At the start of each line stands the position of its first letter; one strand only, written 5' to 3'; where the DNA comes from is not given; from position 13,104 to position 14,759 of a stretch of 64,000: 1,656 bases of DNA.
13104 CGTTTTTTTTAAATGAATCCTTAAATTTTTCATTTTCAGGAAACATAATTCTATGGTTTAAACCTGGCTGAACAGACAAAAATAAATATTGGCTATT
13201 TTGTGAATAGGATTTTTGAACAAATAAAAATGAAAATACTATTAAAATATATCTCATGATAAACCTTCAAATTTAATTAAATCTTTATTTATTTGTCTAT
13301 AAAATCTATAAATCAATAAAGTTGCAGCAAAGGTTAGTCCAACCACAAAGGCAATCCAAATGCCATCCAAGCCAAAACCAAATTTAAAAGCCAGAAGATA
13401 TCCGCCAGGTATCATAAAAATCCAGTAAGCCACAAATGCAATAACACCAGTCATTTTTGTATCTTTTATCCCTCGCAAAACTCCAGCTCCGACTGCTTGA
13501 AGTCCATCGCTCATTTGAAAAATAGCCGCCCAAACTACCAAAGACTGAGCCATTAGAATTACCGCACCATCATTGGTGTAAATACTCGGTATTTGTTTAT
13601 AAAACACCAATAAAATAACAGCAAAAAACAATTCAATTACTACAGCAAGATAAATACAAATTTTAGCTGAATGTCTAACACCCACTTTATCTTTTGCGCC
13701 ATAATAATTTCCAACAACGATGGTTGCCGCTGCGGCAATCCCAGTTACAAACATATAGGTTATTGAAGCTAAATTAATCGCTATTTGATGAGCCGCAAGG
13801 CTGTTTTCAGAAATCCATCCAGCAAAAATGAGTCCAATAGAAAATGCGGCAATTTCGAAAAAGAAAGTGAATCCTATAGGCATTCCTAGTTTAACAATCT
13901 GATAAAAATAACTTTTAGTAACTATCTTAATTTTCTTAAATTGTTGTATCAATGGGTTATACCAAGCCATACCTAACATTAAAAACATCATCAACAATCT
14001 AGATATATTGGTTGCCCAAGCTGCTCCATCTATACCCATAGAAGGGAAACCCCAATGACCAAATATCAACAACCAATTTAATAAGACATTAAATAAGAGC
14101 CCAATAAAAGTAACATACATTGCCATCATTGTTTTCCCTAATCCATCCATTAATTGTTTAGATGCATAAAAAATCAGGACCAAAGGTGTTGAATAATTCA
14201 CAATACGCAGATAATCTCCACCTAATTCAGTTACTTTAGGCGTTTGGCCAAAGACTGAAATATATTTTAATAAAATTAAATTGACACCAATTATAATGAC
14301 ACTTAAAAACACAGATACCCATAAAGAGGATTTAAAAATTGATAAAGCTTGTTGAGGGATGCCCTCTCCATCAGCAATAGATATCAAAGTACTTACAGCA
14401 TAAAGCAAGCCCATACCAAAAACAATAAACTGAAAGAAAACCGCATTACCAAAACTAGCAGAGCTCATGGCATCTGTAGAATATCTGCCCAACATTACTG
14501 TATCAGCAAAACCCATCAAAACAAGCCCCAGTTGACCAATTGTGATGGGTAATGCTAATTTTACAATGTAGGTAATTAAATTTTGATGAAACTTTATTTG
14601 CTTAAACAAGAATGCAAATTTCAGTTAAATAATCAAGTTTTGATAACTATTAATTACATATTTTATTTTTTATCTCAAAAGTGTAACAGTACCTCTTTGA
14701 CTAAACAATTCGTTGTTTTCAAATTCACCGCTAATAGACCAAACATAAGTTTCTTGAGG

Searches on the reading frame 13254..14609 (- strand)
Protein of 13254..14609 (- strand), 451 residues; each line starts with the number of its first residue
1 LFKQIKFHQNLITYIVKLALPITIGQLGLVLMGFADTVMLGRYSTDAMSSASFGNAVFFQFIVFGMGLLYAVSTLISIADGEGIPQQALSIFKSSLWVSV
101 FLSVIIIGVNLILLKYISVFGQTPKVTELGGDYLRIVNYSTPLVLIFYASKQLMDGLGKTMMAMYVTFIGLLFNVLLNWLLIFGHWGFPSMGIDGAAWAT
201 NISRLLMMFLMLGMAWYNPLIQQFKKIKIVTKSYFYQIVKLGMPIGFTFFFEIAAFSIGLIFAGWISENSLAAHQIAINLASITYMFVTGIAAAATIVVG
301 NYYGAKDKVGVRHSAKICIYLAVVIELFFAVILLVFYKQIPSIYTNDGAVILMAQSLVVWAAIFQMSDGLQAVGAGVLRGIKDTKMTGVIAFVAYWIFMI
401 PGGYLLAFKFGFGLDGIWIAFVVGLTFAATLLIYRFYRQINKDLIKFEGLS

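Call 13: search_protein_families(library=pfam, proteins=[window:13254-14609:-], max_evalue=0.001)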
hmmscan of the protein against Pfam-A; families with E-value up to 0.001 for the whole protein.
window:13254-14609:- (451 aa): 1 family
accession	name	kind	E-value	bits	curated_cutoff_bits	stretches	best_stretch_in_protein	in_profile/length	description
PF01554.23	MatE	-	1.2e-58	197.8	24.9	2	244-405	1-161/161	MatE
